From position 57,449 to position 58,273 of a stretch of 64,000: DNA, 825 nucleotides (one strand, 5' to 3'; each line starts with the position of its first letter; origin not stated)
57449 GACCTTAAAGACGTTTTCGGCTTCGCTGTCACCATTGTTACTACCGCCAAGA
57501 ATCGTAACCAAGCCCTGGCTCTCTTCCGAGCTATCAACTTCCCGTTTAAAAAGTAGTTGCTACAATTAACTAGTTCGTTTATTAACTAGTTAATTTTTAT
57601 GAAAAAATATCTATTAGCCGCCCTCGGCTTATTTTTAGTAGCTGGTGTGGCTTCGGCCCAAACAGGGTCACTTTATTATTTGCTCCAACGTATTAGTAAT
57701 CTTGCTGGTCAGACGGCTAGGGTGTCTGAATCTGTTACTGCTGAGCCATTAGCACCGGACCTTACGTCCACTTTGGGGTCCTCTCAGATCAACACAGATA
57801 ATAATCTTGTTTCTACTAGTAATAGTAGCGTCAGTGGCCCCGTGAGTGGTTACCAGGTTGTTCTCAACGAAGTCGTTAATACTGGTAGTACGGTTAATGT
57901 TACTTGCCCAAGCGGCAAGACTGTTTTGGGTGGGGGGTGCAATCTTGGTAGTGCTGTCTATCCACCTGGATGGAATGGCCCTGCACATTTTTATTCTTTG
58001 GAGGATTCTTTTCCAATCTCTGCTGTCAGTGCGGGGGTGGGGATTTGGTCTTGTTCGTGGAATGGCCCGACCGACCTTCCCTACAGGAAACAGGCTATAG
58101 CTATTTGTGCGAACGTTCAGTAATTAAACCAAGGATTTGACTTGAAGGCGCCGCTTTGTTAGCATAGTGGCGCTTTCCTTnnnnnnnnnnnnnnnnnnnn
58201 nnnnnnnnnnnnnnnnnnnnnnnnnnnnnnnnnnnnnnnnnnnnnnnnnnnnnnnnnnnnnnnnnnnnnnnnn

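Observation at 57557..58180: Secreted 4-Cys protein with palindromic upstream motifs inserted inside the spc ribosomal operon, between rplE and rpsN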

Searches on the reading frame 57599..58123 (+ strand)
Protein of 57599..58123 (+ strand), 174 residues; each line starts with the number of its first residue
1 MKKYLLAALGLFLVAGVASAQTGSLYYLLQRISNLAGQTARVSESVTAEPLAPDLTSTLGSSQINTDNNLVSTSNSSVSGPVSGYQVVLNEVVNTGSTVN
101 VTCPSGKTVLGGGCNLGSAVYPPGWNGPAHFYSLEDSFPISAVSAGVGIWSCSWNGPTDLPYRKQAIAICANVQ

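Call 3: search_protein_families(library=pfam, proteins=[window:57599-58123:+], max_evalue=1)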
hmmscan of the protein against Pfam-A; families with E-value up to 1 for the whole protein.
window:57599-58123:+ (174 aa): 1 family
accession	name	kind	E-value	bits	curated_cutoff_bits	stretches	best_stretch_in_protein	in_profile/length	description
PF19723.4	DUF6216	-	0.048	13.3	27.3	1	4-45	14-55/270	Family of unknown function (DUF6216)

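Call 6: find_homologous_proteins(query=window:57599-58120:+, max_evalue=0.01)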
Query window:57599-58120:+ (174 aa): 1 proteins with E <= 0.01 among 713 candidates.
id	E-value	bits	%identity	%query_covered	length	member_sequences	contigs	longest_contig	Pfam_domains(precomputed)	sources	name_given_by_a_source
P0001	4.6e-108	376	100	100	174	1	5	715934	-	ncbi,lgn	-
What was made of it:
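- Tried and rejected: A word-indexed homology search with the ORF found only the ORF itself (call 6).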

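Call 8: find_encoding_contigs(protein=P0001, flank=6000, max_places=6)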
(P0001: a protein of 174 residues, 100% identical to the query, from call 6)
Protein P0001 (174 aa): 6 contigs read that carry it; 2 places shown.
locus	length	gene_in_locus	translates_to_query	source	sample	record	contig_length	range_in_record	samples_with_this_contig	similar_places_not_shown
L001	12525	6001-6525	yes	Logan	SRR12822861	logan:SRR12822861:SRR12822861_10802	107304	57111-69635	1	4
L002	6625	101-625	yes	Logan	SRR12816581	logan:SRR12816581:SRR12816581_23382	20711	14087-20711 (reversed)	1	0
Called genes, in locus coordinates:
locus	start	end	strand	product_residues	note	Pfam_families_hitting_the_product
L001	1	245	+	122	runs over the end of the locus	PF00338:Ribosomal_S10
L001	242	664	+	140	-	PF00297:Ribosomal_L3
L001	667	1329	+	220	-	PF00573:Ribosomal_L4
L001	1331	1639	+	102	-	PF00276:Ribosomal_L23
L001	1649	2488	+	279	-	PF00181:Ribosomal_L2_N, PF03947:Ribosomal_L2_C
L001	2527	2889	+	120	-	PF00203:Ribosomal_S19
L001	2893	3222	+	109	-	PF00237:Ribosomal_L22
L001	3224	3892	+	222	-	PF07650:KH_2, PF00189:Ribosomal_S3_C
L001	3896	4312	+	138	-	PF00252:Ribosomal_L16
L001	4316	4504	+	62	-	-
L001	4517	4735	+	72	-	PF00366:Ribosomal_S17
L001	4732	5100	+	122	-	PF00238:Ribosomal_L14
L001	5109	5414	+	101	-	PF00467:KOW (weak), PF17136:ribosomal_L24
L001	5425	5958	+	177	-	PF00281:Ribosomal_L5, PF00673:Ribosomal_L5_C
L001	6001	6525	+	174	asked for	-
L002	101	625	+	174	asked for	-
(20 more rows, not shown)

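Call 9: list_cluster_members(proteins=[P0001])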
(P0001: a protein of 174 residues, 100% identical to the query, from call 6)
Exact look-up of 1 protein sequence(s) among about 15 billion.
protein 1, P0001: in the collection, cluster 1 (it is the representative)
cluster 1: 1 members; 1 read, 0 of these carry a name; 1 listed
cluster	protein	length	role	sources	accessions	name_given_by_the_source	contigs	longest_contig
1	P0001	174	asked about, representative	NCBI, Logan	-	-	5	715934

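Call 13: search_protein_representatives(protein=window:57599-58120:+)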
Query: 174 residues. Proteins with E-value up to 0.001 (for the whole library): 17; up to 1e-10: 2; up to 1e-30: 1. The best 17 are listed.
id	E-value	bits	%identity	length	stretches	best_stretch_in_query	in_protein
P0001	1.5e-108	376.2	100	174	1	1-174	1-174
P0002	1.6e-16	76.7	27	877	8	19-74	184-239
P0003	2.2e-09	53.5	45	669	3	65-122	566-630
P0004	7.4e-08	48.6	38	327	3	78-117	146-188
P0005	1.3e-05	41.3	38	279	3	41-115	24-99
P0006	2.3e-05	40.4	46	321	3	79-117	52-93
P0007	3.0e-05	40.1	34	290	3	37-115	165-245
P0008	7.2e-05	38.8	36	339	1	71-172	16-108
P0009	2.1e-04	37.3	42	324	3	136-173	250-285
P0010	2.9e-04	36.8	44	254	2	83-173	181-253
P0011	3.0e-04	36.8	36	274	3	79-118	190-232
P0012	3.3e-04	36.7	46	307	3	73-121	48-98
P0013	3.4e-04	36.6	34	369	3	81-171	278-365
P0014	4.8e-04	36.2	34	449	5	40-171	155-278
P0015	5.7e-04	35.9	44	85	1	83-174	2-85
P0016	8.2e-04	35.4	35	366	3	75-148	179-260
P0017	9.4e-04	35.2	34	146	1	42-173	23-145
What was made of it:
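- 57833..58123 (+): C-terminal six-stranded β domain (aa 79-174) with the signature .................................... and two inferred disulfides (C103-C170, C114-C152), followed by the stop codon. Remote homologues by HMMER (call 13).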

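Call 16: search_protein_families(library=pfam, proteins=[P0003, P0004, P0006, P0008, P0010, P0013, P0016, P0017, P0015, P0005], max_evalue=0.1)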
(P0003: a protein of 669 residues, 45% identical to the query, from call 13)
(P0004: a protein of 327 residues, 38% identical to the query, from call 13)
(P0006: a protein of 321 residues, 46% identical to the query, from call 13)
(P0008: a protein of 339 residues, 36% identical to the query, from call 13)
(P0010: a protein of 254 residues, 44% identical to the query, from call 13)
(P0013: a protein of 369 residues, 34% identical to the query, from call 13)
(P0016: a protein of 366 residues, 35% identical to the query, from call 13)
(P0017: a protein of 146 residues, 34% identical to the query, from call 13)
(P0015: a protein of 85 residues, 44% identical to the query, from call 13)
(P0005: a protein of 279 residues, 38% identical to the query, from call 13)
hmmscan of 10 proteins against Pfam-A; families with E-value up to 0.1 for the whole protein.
P0003 (669 aa): 2 families
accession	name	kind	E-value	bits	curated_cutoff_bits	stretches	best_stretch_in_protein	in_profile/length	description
PF06739.17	SBBP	-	4.4e-47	158.2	20.5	6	12-48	1-38/38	Beta-propeller repeat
PF14583.12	Pectate_lyase22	-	0.013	14.7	30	0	70-90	246-265/386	Oligogalacturonate lyase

P0004 (327 aa): 0 families

P0006 (321 aa): 1 family
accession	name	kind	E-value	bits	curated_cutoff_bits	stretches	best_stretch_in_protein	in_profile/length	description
PF14823.11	Sirohm_synth_C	-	0.068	13.2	24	0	97-127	11-41/68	Sirohaem biosynthesis protein C-terminal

P0008 (339 aa): 1 family
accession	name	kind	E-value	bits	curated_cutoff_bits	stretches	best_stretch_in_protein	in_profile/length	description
PF00404.24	Dockerin_1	-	1.1e-07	32.3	22.9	1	237-284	1-52/57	Dockerin type I domain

P0010 (254 aa): 0 families

P0013 (369 aa): 0 families

P0016 (366 aa): 0 families

P0017 (146 aa): 1 family
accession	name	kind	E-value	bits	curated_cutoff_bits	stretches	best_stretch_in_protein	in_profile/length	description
PF17367.7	NiFe_hyd_3_EhaA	-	0.04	14.5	25.5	1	10-67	10-69/97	NiFe-hydrogenase-type-3 Eha complex subunit A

P0015 (85 aa): 0 families

P0005 (279 aa): 2 families
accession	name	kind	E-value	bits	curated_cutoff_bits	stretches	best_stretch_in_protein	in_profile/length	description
PF03891.20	DUF333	-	0.028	15.1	25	0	240-263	10-33/47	Domain of unknown function (DUF333)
PF23922.1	DUF7261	-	0.04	14.6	27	0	216-245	105-134/169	Family of unknown function (DUF7261)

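Call 17: search_protein_families(library=ncbifam, proteins=[window:57599-58120:+, P0004, P0006, P0008, P0010, P0013, P0017, P0005], max_evalue=0.1)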
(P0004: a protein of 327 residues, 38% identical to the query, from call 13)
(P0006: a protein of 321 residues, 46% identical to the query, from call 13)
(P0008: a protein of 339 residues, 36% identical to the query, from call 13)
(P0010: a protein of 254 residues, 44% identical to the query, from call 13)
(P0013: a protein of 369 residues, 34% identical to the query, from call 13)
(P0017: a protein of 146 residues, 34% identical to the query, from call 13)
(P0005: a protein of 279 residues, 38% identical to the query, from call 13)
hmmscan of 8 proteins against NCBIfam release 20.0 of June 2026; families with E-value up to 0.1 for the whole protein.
window:57599-58120:+ (174 aa): 1 family
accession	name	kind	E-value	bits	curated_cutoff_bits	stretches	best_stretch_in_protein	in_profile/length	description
NF002598.0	PRK02253.1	equivalog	0.038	13.5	130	1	76-128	69-121/167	deoxyuridine 5'-triphosphate nucleotidohydrolase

P0004 (327 aa): 0 families

P0006 (321 aa): 0 families

P0008 (339 aa): 1 family
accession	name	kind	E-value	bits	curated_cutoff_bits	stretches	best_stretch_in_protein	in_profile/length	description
NF049990.1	CellobisidaseCelK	equivalog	0.0029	15.8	1700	1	235-285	827-879/889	cellulose 1,4-beta-cellobiosidase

P0010 (254 aa): 1 family
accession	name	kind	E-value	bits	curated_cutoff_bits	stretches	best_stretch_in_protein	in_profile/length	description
NF007576.1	PRK10208.1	equivalog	0.058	13.5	85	0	1-46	1-45/97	acid-activated periplasmic chaperone HdeA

P0013 (369 aa): 3 families
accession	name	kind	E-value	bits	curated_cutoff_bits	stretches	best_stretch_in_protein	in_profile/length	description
NF050158.1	CarbAnhydGPos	equivalog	0.0029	17.3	250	0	195-231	107-142/172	gamma carbonic anhydrase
TIGR03532.1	DapD_Ac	equivalog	0.0042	16.7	231.75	1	190-317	76-194/231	2,3,4,5-tetrahydropyridine-2,6-dicarboxylate N-acetyltransferase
NF033916.0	antiphage_ZorA_3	subfamily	0.018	14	250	1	15-55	16-55/509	anti-phage ZorAB system protein ZorA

P0017 (146 aa): 1 family
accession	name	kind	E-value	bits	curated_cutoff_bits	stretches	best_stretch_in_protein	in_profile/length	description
NF041656.1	CPBP_MmRce1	equivalog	0.046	13.3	425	1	7-71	87-151/271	MmRce1 family CPBP family CAAX prenyl protease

P0005 (279 aa): 0 families
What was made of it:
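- On Any Pfam or NCBIfam family: NCBIfam gives nothing relevant (call 17).
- Tried and rejected: Pfam and NCBIfam on the ORF and its homologues found no family (calls 3, 16, 17).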

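Call 37: find_encoding_contigs(protein=P0010, flank=5000, max_places=3)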
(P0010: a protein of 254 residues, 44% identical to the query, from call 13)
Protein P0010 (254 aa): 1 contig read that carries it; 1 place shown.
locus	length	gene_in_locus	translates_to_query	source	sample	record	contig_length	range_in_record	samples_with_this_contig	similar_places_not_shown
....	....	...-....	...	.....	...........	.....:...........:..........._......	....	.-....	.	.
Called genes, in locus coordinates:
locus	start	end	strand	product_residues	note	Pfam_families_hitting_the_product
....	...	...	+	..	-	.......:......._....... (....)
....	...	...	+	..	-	-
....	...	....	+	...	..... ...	-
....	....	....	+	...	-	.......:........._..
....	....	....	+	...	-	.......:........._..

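Call 38: find_encoding_contigs(protein=P0017, flank=5000, max_places=3)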
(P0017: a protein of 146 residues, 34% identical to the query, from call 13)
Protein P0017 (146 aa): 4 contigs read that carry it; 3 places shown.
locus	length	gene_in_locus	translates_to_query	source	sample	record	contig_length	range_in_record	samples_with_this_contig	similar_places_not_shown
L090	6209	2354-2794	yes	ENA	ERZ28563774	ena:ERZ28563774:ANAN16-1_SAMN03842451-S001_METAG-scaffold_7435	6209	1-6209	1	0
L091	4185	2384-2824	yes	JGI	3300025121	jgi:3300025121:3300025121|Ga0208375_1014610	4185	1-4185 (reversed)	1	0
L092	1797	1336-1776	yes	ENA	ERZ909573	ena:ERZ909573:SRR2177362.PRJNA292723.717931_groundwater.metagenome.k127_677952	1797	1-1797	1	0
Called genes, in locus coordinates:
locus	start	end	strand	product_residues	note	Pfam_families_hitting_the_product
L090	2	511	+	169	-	?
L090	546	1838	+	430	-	PF27218:MJ0043_C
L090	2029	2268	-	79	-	-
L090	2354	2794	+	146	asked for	-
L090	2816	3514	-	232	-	PF07541:EIF_2_alpha (weak)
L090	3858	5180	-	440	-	PF01368:DHH, PF21763:DHH_CID, PF02272:DHHA1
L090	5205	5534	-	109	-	PF08069:Ribosomal_S13_N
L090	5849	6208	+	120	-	?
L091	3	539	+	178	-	?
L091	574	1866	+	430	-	PF27218:MJ0043_C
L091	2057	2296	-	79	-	-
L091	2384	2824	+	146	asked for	-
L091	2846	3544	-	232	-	PF07541:EIF_2_alpha (weak)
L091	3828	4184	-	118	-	?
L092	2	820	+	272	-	?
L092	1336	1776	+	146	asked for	-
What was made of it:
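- Tried and rejected: P0017 lies in an archaeal-type context (call 38).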

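Call 40: predict_structure(alignment_id=A2)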
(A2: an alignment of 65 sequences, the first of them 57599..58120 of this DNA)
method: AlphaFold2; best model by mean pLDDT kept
length: 174 residues; sequences in the alignment: 65
mean_pLDDT: 71.0   pTM: 0.52
mean pLDDT of the five models: 71.0, 69.8, 69.7, 68.5, 67.6
residues with pLDDT >= 90: 57; 70-90: 34; 50-70: 41; < 50: 42
segments of 3 or more residues with pLDDT < 50: 16-22, 36-48, 54-70, 72-75
pLDDT, mean of each block of 10 residues (from residue 1): 61 51 52 49 43 49 44 56 95 91 94 89 76 89 76 88 94 90
secondary structure, 60 per line:
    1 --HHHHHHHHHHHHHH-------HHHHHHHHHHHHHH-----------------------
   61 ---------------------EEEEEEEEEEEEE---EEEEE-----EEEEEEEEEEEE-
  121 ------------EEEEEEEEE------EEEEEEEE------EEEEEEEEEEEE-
elements in order: H3-16 H24-37 E82-94 E98-102 E108-119 E133-141 E148-155 E162-173
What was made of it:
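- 57599..57658 (+): Signal peptide (aa 1-20, predicted cleavage ASA|Q). AF2 helix at residues 3-16 (call 40).
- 57659..57832 (+): Short helix (aa 24-37) and a disordered Ser/Thr/Asn-rich linker (aa 38-78). AF2 predicts a helix at 24-37 and pLDDT below 50 for 36-75 (call 40).
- Checked: AF2 predicts a helix at residues 3-16 (call 40).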

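Call 47: fold_search(model_id=the predicted structure, library=pdb)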
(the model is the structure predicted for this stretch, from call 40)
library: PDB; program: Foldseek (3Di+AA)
matches with E <= 10: 404; with E <= 0.001: 0
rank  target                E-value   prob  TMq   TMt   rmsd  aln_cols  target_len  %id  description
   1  7pln_A                9.6e-02  0.72  0.24  0.18  10.7        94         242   17  Structure of the APCbeta domain of Plasmodium vivax perforin-like protein 1 (released 2022-06-29)
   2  4ru5_C                1.3e-01  0.35  0.24  0.10   7.6        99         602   12  Crystal Structure of the Pseudomonas phage phi297 tailspike gp61 (released 2015-11-18)
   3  6wxf_2                2.1e-01  0.06  0.15  0.07  16.3       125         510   16  Cryo-EM reconstruction of VP5*/VP8* assembly from rhesus rotavirus particles - Intermediate conformation (released 2021-01-20)
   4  4ru5_A                2.2e-01  0.25  0.23  0.09   7.8       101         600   12  Crystal Structure of the Pseudomonas phage phi297 tailspike gp61 (released 2015-11-18)
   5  6cxb                  2.6e-01  0.35  0.25  0.33   4.8        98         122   15  Structure of N-truncated R1-type pyocin tail fiber at 1.7 angstrom resolution (released 2019-02-20)
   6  4y9v_A                2.8e-01  0.28  0.24  0.10   7.2       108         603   11  Gp54 tailspike of Acinetobacter baumannii bacteriophage AP22 in complex with A. baumannii capsular saccharide (released 2017-02-01)
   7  8t2v_A                3.5e-01  0.20  0.23  0.05  10.9       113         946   10  Cryo-EM Structures of Full-length Integrin alphaIIbbeta3 in Native Lipids (released 2023-07-26)
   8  3wmp_A                3.7e-01  0.35  0.29  0.44   5.6       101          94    9  Crystal structure of SLL-2 (released 2015-01-14)
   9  1rgx_C                3.7e-01  0.30  0.20  0.31   6.5        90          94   20  Crystal Structure of resisitin (released 2004-06-08)
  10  9li2_A                3.7e-01  0.06  0.12  0.10  14.1        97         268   10  DCA-bound state of hPAC structure (released 2025-07-30)
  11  2p4e_A                4.2e-01  0.75  0.28  0.11   6.0        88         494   14  Crystal Structure of PCSK9 (released 2007-04-10)
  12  1o7d_C                4.5e-01  0.11  0.15  0.18  14.9        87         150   13  The structure of the bovine lysosomal a-mannosidase suggests a novel mechanism for low pH activation (released 2003-03-20)
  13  6ct8                  5.0e-01  0.30  0.25  0.19   6.0        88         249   15  Selenomethionine structure of N-truncated R2-type pyocin tail fiber at 2.6 angstrom resolution (released 2019-02-20)
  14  4k8r_B                5.6e-01  0.47  0.25  0.10   6.4        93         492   16  An Antibody Against the C-terminal Domain of PCSK9 lowers LDL Cholesterol Levels in vivo (released 2013-05-08)
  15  9ifr                  6.0e-01  0.03  0.12  0.15  16.9       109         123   14  CLIPPER domain from the Gram-negative fibrillar adhesin "B9T28_05395 (released 2025-11-26)
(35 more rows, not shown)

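Call 50: find_related_loci(query=A3, collection=metagenome_contigs, flank=5000)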
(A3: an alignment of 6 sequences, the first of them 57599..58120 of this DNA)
Query A3 (174 aa) in metagenome_contigs; peptide patterns used: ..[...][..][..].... (x = any residue, [..] = any of these).
196 stretches matched a pattern; 19 encode a relative of the query (tblastn E <= 1e-3); 19 distinct loci.
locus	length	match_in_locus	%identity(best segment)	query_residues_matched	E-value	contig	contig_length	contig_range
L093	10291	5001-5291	32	61-174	2e-10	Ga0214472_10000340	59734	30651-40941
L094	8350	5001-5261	34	77-173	4e-8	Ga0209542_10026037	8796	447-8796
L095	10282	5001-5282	34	61-174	6e-8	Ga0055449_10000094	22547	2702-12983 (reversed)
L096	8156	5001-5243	35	83-173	7e-8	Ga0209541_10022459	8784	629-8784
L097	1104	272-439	36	101-174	7e-8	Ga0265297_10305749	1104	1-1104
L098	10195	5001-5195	34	99-174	4e-7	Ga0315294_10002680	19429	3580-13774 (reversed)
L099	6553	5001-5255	34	82-173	3e-7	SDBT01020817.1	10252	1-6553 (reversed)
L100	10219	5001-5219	37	84-174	1e-6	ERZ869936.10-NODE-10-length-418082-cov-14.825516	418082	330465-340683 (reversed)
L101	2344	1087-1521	35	77-172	1e-6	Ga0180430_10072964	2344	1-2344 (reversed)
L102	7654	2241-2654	32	19-174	2e-6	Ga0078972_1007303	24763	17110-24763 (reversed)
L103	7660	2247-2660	32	19-174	2e-6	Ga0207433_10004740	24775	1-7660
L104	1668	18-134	46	82-119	8e-6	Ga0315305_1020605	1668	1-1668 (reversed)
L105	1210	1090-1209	54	75-114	9e-6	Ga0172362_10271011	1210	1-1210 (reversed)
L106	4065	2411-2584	45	84-137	1e-5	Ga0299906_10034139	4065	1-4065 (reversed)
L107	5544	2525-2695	36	84-152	1e-5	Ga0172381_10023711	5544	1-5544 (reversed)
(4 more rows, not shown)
